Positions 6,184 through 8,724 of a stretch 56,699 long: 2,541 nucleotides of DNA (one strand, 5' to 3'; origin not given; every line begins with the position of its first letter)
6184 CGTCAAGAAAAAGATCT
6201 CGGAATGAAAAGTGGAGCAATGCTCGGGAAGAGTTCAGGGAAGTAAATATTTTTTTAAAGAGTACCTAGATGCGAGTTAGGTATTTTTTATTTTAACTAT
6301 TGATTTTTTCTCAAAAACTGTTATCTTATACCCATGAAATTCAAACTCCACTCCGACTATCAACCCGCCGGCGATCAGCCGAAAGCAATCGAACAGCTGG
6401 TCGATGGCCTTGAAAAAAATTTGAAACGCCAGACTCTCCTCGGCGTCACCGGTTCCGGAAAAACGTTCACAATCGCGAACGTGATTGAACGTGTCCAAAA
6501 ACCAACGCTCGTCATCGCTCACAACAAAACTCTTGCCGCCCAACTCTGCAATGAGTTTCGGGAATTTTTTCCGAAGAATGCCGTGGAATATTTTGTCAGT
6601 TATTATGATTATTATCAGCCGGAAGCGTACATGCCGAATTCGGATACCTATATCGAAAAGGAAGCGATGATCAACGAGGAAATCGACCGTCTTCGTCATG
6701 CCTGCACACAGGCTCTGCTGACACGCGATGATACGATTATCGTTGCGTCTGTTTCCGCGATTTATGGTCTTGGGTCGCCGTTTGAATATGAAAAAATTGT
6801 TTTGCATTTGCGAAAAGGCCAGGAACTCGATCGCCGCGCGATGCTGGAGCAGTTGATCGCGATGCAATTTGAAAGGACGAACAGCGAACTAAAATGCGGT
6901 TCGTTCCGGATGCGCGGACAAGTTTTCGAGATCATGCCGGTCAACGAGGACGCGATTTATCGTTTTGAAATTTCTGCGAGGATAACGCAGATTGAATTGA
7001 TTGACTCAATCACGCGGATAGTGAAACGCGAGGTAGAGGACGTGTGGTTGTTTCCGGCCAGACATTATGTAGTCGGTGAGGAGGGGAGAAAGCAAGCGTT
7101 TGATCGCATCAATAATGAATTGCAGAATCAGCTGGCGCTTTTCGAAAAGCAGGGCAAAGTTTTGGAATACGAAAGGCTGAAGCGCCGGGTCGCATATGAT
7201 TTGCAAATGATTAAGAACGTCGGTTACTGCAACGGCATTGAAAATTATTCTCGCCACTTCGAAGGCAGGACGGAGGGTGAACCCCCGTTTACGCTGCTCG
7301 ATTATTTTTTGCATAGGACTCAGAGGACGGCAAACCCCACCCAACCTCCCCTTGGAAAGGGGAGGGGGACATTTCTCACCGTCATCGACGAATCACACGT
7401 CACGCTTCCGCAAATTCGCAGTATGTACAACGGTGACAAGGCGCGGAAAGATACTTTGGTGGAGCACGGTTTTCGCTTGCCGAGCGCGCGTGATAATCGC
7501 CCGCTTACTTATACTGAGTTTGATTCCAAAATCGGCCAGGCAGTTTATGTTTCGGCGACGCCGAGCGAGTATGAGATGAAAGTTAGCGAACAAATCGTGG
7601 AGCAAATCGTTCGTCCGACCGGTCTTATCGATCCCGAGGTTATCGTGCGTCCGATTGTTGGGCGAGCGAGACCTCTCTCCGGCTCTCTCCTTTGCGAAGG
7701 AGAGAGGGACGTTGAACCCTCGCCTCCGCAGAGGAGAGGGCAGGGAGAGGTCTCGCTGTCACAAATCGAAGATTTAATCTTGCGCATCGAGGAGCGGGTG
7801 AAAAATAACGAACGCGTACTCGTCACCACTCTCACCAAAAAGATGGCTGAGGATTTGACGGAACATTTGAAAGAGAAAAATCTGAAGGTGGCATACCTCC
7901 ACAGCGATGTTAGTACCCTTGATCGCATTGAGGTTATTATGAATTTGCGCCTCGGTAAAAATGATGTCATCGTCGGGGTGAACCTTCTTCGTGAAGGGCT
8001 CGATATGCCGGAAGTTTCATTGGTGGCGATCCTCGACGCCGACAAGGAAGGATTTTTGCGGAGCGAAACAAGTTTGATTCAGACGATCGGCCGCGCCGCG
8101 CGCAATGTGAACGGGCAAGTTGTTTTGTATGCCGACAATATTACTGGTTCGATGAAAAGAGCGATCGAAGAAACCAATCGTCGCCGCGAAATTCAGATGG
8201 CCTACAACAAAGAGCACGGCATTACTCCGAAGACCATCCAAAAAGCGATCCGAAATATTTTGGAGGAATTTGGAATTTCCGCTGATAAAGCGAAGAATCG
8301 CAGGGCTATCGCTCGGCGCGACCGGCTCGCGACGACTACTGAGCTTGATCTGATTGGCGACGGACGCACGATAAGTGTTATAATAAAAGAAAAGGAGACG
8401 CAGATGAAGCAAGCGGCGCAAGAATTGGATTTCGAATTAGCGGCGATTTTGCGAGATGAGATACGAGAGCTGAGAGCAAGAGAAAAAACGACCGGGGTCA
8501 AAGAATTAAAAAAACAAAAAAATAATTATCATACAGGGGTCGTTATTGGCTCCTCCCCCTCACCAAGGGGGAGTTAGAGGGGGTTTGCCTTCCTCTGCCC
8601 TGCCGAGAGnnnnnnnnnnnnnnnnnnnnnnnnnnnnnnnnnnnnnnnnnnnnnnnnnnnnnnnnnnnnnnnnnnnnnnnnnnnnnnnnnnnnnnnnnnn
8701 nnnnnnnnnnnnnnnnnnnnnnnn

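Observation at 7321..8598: uvrB carries three repeat-derived segments in frame, including a 31-aa insertion where canonical UvrB is contiguous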

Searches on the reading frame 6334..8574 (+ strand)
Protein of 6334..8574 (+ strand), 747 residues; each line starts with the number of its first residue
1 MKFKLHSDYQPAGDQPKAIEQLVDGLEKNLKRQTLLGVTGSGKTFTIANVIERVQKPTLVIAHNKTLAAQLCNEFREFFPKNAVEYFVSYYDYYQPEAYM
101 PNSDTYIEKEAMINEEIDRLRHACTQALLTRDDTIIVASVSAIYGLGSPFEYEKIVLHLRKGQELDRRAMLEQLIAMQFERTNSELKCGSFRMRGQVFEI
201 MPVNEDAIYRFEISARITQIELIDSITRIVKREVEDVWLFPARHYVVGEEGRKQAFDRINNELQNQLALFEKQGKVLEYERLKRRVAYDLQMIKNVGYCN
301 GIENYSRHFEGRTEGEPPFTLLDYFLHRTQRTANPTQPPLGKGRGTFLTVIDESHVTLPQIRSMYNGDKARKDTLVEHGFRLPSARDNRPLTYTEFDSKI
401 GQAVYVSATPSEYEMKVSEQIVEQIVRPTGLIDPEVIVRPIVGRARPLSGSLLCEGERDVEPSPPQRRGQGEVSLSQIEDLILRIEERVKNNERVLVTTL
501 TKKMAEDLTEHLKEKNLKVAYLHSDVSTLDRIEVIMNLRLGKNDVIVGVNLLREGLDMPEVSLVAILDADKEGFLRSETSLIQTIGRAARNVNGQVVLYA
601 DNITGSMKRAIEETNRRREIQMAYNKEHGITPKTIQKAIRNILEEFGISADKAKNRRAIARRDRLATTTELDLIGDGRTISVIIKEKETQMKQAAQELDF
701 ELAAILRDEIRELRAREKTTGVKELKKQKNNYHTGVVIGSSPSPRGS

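Call 6: search_solved_structures(query=window:6334-8574:+, show_alignments=2)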
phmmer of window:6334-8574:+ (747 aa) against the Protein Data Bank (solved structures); distinct sequences matched with E-value up to 0.001: 69 (the best 60 are shown).
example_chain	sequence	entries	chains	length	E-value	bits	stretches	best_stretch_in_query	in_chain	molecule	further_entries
9gy7_E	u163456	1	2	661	4.2e-238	795.5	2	2-444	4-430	UvrABC system protein B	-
2fdc_A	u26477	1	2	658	7e-230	768.4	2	2-444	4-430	UvrABC system protein B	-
3uwx_B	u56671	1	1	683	1e-229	767.9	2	2-444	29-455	UvrABC system protein B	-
1t5l_A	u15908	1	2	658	9.7e-229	764.6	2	2-444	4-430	UvrABC system protein B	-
1d9z_A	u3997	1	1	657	1.7e-228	763.8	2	2-443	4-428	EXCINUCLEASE UVRABC COMPONENT UVRB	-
1d9x_A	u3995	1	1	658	2.3e-227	760.1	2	2-444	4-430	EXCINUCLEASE UVRABC COMPONENT UVRB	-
6o8e_A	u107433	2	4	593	8.8e-224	748.2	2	2-444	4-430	UvrABC system protein B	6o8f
6o8g_A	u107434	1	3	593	3.2e-223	746.4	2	2-444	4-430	UvrABC system protein B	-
2d7d_A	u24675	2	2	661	8.4e-223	745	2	2-444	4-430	UvrABC system protein B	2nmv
3v4r_A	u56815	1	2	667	8.8e-223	744.9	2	2-444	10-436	UvrABC system protein B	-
6o8h_A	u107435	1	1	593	5.7e-222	742.2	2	2-444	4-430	UvrABC system protein B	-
9ga3_E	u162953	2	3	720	2.4e-201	674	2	3-444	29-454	UvrABC system protein B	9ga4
1d2m_A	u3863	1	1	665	7.7e-193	645.9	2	10-441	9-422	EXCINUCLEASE ABC SUBUNIT B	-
1c4o_A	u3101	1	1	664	8.8e-193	645.8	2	10-441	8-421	DNA NUCLEOTIDE EXCISION REPAIR ENZYME UVRB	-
7egt_A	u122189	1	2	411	2.3e-124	419.6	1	10-427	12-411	UvrABC system protein B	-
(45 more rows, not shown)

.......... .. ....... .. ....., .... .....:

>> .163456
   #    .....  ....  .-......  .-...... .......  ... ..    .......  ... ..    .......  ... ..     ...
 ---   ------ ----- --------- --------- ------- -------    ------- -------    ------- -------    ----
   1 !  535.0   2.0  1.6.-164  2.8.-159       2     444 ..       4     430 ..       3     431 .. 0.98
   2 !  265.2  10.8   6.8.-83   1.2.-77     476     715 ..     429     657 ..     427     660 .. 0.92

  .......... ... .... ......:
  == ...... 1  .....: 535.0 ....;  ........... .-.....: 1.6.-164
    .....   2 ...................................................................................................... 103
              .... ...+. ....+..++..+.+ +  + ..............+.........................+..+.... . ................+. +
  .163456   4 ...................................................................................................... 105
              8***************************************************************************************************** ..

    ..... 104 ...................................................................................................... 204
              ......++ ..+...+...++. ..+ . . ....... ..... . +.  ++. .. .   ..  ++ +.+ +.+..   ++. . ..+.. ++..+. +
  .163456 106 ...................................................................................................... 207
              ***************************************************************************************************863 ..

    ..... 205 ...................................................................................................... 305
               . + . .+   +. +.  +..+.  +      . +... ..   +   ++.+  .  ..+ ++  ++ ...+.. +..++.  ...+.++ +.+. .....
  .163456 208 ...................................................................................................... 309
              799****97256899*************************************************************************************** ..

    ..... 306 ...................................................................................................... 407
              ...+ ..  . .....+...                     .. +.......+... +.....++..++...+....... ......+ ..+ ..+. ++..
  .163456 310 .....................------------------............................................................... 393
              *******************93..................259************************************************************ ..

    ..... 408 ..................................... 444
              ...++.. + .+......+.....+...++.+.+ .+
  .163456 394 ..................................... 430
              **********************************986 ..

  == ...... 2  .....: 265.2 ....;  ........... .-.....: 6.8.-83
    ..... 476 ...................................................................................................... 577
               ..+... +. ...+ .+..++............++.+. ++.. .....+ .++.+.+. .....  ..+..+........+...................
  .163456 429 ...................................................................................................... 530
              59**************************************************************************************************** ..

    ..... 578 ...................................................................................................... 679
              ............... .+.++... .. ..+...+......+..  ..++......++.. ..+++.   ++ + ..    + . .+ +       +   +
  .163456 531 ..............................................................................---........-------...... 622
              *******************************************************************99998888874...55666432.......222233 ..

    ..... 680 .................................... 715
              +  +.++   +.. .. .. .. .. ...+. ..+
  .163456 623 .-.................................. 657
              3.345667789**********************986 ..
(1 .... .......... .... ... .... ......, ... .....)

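Call 12: find_homologous_proteins(query=window:6334-8574:+, max_evalue=1e-50)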
Query window:6334-8574:+ (747 aa): 8000 proteins with E <= 1e-50 among 8000 candidates; the best 120 are listed.
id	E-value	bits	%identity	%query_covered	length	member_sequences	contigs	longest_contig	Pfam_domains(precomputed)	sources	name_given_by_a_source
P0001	0.0e+0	1653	100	100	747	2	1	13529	PF00270.36,PF02151.26,PF17757.7,PF00271.38,PF27431.1,PF04851.22,PF12344.15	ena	-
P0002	0.0e+0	1394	88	98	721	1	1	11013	PF00270.36,PF02151.26,PF17757.7,PF00271.38,PF27431.1,PF04851.22,PF12344.15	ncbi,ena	-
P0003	0.0e+0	1393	88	98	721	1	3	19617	PF00270.36,PF02151.26,PF17757.7,PF00271.38,PF27431.1,PF04851.22,PF12344.15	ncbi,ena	-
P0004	0.0e+0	1351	87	96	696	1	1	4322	PF00270.36,PF02151.26,PF17757.7,PF00271.38,PF27431.1,PF04851.22,PF12344.15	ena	-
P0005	0.0e+0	1326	86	97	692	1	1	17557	PF00270.36,PF02151.26,PF17757.7,PF00271.38,PF27431.1,PF04851.22,PF12344.15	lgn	-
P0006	0.0e+0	1239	80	98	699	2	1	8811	PF00270.36,PF02151.26,PF17757.7,PF00271.38,PF27431.1,PF04851.22,PF12344.15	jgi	jgi:excinuclease ABC subunit B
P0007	0.0e+0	1228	79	96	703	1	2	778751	PF00270.36,PF02151.26,PF17757.7,PF00271.38,PF27431.1,PF04851.22,PF12344.15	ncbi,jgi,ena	ncbi:MAG: excinuclease ABC subunit UvrB [Patescibacteria group bacterium]|jgi:excinuclease ABC subun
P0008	0.0e+0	1218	78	97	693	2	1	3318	PF00270.36,PF02151.26,PF17757.7,PF00271.38,PF27431.1,PF04851.22,PF12344.15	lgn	-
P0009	0.0e+0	1207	79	96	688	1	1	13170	PF00270.36,PF02151.26,PF17757.7,PF00271.38,PF27431.1,PF04851.22,PF12344.15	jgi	jgi:excinuclease ABC subunit B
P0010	0.0e+0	1204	78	98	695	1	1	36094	PF00270.36,PF02151.26,PF17757.7,PF00271.38,PF27431.1,PF04851.22,PF12344.15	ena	-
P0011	0.0e+0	1187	78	95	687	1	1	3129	PF00270.36,PF02151.26,PF17757.7,PF00271.38,PF27431.1,PF04851.22,PF12344.15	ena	-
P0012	0.0e+0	1186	75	97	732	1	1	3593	PF00270.36,PF02151.26,PF17757.7,PF00271.38,PF27431.1,PF04851.22,PF12344.15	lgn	-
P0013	0.0e+0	1179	73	96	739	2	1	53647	PF00270.36,PF02151.26,PF17757.7,PF00271.38,PF27431.1,PF04851.22,PF12344.15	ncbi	-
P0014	0.0e+0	1174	75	96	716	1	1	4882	PF00270.36,PF17757.7,PF00271.38,PF27431.1,PF04851.22,PF12344.15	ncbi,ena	-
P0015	0.0e+0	1167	74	96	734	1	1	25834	PF00270.36,PF17757.7,PF00271.38,PF27431.1,PF04851.22,PF12344.15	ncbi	-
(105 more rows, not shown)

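Call 15: find_encoding_contigs(protein=P0005, flank=8000, max_places=3)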
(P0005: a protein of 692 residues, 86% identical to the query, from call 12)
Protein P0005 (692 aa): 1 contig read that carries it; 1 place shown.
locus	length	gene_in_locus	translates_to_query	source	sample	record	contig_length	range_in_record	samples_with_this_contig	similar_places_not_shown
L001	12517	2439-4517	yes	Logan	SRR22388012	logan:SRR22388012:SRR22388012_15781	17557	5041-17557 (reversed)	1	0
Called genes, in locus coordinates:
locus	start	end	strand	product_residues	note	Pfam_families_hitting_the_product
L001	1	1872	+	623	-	?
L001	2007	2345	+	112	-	-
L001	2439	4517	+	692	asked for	PF00270:DEAD (faint), PF04851:ResIII, PF17757:UvrB_inter, PF27431:UvrB_3rd, PF00271:Helicase_C, PF12344:UvrB, PF02151:UVR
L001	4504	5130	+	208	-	PF02698:DUF218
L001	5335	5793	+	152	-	-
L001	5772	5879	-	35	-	-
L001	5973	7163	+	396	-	PF00009:GTP_EFTU, PF03144:GTP_EFTU_D2, PF03143:GTP_EFTU_D3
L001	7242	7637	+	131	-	PF00338:Ribosomal_S10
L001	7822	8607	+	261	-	-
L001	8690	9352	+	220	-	-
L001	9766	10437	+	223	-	PF00297:Ribosomal_L3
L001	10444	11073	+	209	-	PF00573:Ribosomal_L4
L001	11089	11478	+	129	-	PF00276:Ribosomal_L23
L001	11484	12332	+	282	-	PF00181:Ribosomal_L2_N, PF03947:Ribosomal_L2_C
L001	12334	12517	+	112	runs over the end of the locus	PF00203:Ribosomal_S19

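Call 16: find_encoding_contigs(protein=P0003, flank=8000, max_places=3)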
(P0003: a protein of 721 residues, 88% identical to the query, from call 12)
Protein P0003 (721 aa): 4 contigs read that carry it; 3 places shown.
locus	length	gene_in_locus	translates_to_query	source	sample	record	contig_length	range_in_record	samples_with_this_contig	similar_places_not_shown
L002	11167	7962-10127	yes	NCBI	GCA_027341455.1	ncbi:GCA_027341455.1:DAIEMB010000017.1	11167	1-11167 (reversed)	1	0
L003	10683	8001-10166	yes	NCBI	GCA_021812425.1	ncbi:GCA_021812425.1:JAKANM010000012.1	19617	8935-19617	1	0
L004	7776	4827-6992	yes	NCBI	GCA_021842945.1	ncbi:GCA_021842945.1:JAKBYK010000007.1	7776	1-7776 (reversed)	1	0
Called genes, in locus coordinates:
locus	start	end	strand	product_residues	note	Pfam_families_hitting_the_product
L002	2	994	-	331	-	?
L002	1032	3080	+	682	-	PF00580:UvrD-helicase, PF13245:AAA_19, PF13604:AAA_30 (faint), PF01443:Viral_helicase1 (faint), PF13087:AAA_12 (faint), PF13361:UvrD_C, PF13538:UvrD_C_2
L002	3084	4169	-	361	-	PF01546:Peptidase_M20, PF07687:M20_dimer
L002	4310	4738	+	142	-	PF00164:Ribosom_S12_S23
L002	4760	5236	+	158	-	PF00177:Ribosomal_S7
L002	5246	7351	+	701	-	PF00009:GTP_EFTU, PF22042:EF-G_D2, PF03144:GTP_EFTU_D2, PF14492:EFG_III, PF16658:RF3_C (weak), PF03764:EFG_IV, PF00679:EFG_C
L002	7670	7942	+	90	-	-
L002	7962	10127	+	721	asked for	PF00270:DEAD (faint), PF04851:ResIII, PF17757:UvrB_inter, PF27431:UvrB_3rd, PF00271:Helicase_C, PF12344:UvrB, PF02151:UVR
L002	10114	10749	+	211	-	PF02698:DUF218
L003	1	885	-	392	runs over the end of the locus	PF01702:TGT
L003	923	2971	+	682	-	PF00580:UvrD-helicase, PF13245:AAA_19, PF13604:AAA_30 (faint), PF01443:Viral_helicase1 (faint), PF13087:AAA_12 (faint), PF13361:UvrD_C, PF13538:UvrD_C_2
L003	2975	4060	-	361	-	PF01546:Peptidase_M20, PF07687:M20_dimer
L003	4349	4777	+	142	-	PF00164:Ribosom_S12_S23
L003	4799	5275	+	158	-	PF00177:Ribosomal_S7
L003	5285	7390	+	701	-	PF00009:GTP_EFTU, PF22042:EF-G_D2, PF03144:GTP_EFTU_D2, PF14492:EFG_III, PF16658:RF3_C (weak), PF03764:EFG_IV, PF00679:EFG_C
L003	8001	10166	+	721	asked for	PF00270:DEAD (faint), PF04851:ResIII, PF17757:UvrB_inter, PF27431:UvrB_3rd, PF00271:Helicase_C, PF12344:UvrB, PF02151:UVR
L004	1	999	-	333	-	?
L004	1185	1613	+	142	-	PF00164:Ribosom_S12_S23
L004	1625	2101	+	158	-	PF00177:Ribosomal_S7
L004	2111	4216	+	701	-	PF00009:GTP_EFTU, PF22042:EF-G_D2, PF03144:GTP_EFTU_D2, PF14492:EFG_III, PF16658:RF3_C (weak), PF03764:EFG_IV, PF00679:EFG_C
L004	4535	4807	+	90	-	-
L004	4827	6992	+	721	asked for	PF00270:DEAD (faint), PF04851:ResIII, PF17757:UvrB_inter, PF27431:UvrB_3rd, PF00271:Helicase_C, PF12344:UvrB, PF02151:UVR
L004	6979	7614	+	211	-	PF02698:DUF218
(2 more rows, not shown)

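Call 47: predict_structure(alignment_id=A1)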
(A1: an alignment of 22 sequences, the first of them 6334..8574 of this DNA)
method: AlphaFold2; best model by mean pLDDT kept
length: 747 residues; sequences in the alignment: 22
mean_pLDDT: 51.7   pTM: 0.41
mean pLDDT of the five models: 51.7, 48.6, 47.8, 46.2, 43.6
residues with pLDDT >= 90: 0; 70-90: 146; 50-70: 242; < 50: 359
segments of 3 or more residues with pLDDT < 50: 1-3, 88-123, 141-156, 175-195, 203-205, 240-248, 295-320, 329-345, 355-391, 425-480, 499-501, 549-611, 647-677, 721-747
pLDDT, mean of each block of 10 residues (from residue 1): 57 71 86 69 73 82 63 69 58 36 36 43 49 66 40 45 63 47 28 48 56 74 73 65 43 61 70 68 57 46 28 36 55 34 58 46 31 29 32 60 72 72 48 27 35 28 29 39 58 53 58 74 57 57 58 32 41 39 34 27 39 54 60 55 50 37 32 43 82 77 77 71 40 30 31
secondary structure, 60 per line:
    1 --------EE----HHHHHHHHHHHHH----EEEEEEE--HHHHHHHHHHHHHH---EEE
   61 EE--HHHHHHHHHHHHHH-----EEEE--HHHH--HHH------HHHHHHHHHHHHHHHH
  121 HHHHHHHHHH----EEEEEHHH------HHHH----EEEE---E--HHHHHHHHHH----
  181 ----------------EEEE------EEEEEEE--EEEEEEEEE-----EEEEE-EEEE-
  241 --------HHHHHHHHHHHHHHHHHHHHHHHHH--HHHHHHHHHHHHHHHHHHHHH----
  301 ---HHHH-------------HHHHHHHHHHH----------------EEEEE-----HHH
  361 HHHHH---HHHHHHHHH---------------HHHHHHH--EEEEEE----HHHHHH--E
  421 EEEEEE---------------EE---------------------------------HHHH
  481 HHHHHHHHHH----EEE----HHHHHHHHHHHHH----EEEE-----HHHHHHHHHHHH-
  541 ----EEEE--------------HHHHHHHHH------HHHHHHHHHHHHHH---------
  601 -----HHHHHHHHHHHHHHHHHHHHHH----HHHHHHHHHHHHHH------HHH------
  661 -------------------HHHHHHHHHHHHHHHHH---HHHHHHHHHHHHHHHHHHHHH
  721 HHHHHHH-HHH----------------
elements in order (helices of 4 or more, strands of 3 or more residues): H15-27 E32-38 H41-54 E58-62 H65-78 E84-87 H90-93 H105-130 E135-139 H149-152 E157-160 H167-176 E197-200 E207-213 E216-224 E230-234 E236-239 H249-273 H276-296 H304-307 H321-331 E348-352 H358-365 H369-377 H393-399 E402-407 H412-417 E420-426 H477-490 E495-497 H502-514 E519-522 H528-539 E545-548 H563-571 H578-591 H606-627 H632-645 H680-696 H700-727
